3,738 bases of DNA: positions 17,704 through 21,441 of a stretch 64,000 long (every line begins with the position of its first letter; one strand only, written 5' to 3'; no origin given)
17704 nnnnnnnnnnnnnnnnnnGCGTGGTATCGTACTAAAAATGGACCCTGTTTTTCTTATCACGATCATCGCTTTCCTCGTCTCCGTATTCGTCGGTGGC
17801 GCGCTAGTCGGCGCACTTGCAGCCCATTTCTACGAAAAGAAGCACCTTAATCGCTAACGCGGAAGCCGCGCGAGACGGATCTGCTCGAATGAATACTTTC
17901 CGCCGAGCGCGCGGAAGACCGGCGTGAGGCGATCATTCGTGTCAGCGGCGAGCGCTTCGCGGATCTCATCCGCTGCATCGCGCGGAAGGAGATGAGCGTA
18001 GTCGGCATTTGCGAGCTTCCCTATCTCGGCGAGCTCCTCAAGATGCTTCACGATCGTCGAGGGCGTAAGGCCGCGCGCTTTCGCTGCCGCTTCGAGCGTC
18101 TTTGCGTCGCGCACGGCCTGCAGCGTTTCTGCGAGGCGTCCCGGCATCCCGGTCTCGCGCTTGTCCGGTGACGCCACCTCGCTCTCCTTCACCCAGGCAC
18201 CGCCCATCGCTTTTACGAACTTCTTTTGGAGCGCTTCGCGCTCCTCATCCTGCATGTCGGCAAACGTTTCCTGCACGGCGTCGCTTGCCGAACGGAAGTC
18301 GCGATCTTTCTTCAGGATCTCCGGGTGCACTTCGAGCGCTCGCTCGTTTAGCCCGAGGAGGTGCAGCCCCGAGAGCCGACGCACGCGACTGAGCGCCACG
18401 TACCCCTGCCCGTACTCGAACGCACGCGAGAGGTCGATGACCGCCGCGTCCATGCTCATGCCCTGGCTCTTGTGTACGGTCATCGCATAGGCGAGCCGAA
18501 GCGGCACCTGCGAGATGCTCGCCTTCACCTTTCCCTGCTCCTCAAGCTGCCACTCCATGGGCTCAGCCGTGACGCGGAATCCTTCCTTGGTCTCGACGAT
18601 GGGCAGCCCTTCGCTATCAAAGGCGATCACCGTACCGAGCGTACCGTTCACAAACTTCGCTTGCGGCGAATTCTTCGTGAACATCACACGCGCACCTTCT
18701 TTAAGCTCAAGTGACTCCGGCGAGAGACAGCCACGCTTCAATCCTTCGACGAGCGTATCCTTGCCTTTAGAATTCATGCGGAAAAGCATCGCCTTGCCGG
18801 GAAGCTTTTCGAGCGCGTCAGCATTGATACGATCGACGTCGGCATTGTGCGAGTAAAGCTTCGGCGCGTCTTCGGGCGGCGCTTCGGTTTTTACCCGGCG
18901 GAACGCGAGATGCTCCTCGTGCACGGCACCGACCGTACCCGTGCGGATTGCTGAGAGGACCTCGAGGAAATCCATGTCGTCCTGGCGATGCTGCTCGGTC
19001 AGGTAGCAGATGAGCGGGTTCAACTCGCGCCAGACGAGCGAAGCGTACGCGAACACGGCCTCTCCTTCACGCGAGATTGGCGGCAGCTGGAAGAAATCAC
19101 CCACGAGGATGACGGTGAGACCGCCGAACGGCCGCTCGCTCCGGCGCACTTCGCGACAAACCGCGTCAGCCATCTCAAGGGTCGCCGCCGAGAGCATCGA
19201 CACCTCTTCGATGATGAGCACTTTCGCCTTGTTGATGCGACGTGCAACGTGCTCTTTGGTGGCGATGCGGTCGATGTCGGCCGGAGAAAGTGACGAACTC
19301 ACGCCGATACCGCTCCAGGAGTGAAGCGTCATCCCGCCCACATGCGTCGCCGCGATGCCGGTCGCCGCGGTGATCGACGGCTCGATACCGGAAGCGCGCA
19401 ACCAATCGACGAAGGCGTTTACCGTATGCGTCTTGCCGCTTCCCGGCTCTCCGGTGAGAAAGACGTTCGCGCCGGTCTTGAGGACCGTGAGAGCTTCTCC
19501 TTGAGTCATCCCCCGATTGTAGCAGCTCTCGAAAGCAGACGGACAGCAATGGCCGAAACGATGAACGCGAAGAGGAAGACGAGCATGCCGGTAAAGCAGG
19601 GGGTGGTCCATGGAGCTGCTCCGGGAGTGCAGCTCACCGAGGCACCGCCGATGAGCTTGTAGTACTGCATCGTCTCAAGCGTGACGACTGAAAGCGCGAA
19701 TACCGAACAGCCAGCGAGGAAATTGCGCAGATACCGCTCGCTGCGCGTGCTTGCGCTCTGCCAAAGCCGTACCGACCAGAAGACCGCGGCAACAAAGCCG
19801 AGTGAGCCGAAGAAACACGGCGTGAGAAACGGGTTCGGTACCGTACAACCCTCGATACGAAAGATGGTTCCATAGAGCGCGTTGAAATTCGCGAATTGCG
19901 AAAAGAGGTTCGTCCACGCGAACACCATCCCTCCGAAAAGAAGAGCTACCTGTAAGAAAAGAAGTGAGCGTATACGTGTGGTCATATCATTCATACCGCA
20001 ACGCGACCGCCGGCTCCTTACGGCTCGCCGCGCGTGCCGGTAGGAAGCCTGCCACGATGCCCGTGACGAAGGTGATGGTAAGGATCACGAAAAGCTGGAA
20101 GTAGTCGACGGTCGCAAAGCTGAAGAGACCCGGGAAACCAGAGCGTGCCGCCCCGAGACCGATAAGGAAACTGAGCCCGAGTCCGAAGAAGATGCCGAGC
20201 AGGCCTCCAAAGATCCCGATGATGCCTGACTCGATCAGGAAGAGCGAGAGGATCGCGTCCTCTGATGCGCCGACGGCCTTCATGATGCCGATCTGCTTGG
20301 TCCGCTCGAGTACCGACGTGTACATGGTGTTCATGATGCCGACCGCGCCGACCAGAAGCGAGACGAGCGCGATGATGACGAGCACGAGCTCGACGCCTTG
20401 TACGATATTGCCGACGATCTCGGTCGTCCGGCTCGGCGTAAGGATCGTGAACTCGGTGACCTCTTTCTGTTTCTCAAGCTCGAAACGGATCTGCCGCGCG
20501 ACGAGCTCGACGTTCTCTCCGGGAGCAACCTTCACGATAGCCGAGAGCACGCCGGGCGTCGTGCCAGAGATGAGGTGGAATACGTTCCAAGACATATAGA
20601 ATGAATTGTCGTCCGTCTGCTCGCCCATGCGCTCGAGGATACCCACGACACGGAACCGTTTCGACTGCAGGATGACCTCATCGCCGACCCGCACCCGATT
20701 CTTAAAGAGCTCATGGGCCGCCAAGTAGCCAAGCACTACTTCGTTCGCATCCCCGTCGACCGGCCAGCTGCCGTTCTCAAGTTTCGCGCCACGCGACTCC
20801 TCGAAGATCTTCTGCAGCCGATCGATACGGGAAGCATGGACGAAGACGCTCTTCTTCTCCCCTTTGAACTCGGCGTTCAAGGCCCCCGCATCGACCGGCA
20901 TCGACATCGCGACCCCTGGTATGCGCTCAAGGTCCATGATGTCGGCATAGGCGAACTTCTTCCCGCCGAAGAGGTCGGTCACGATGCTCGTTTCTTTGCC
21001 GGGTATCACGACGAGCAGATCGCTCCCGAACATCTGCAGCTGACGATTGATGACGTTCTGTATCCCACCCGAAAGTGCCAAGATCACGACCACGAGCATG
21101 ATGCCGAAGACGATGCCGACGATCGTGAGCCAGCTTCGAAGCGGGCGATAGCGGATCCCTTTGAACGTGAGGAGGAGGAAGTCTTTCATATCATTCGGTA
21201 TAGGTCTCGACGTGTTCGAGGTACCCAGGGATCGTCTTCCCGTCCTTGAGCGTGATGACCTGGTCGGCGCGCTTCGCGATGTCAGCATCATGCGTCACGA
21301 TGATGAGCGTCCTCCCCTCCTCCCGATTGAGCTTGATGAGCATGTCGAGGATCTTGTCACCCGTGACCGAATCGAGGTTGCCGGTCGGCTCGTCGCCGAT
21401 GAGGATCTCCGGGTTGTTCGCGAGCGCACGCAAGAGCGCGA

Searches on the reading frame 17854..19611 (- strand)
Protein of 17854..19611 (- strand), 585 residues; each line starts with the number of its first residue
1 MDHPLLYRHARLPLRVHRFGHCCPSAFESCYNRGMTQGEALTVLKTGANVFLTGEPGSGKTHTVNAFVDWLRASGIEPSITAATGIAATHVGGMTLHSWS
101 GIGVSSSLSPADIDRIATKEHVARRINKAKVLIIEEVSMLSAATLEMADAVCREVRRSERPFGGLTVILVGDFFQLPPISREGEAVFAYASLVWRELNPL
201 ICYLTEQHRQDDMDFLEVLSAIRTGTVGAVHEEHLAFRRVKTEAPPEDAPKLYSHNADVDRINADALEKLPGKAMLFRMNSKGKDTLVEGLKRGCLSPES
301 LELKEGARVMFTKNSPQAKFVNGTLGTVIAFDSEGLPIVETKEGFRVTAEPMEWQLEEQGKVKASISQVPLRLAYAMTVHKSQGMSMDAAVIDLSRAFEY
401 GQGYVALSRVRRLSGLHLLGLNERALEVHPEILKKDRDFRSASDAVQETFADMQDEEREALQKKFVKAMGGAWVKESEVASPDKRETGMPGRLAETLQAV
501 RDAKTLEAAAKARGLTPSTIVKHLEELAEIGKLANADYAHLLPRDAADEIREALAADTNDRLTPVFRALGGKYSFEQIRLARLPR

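Call 59: search_protein_families(library=pfam, proteins=[window:17854-19611:-], max_evalue=0.001)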
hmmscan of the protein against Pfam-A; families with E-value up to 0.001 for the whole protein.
window:17854-19611:- (585 aa): 9 families
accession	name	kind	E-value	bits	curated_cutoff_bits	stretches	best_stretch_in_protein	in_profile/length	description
PF05970.20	PIF1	-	1.8e-32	113.2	25.9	1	44-227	19-217/223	PIF1-like helicase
PF14493.12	HTH_40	-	2e-17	63.7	27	1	494-582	3-89/89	Helix-turn-helix domain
PF13604.12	AAA_30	-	3.7e-15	56.6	27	1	37-230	6-177/191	AAA domain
PF13245.12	AAA_19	-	3.2e-13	50.5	25.1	1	38-179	2-132/134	AAA domain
PF13401.12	AAA_22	-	5.4e-07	30.4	27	1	47-171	5-122/130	AAA domain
PF21530.3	Pif1_2B_dom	-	1.1e-05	25.5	23.9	1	289-331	4-47/47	DNA helicase Pif1, 2B domain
PF02689.20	Herpes_Helicase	-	0.00019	20.1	27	0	375-412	731-770/808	Helicase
PF13538.12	UvrD_C_2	-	0.00027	21.2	27.4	1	373-412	1-47/52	UvrD-like helicase C-terminal domain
PF20720.3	nSTAND3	-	0.00082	19.5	27.2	0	39-78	9-48/155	Novel STAND NTPase 3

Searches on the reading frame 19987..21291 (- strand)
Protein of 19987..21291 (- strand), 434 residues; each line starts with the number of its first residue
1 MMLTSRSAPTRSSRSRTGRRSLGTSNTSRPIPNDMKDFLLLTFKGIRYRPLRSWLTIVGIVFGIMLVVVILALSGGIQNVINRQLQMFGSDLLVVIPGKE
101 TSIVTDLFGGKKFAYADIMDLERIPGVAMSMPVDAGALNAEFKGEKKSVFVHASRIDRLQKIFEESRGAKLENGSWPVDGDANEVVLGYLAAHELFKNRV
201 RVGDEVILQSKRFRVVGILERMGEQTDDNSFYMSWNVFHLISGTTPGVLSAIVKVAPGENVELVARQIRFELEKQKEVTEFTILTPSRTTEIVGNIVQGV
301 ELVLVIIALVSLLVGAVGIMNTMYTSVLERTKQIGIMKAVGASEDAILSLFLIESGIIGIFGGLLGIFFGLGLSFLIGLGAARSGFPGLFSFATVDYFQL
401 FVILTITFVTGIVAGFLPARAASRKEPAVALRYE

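Call 59: search_protein_families(library=pfam, proteins=[window:19987-21291:-], max_evalue=0.001)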
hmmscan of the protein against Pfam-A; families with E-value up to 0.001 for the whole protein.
window:19987-21291:- (434 aa): 2 families
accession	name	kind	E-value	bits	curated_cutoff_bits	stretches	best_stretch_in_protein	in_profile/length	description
PF12704.14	MacB_PCD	-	2.1e-28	100.5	27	1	53-269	1-205/207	MacB-like periplasmic core domain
PF02687.27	FtsX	-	8.3e-18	65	25.5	1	306-427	2-120/120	FtsX-like permease C-terminal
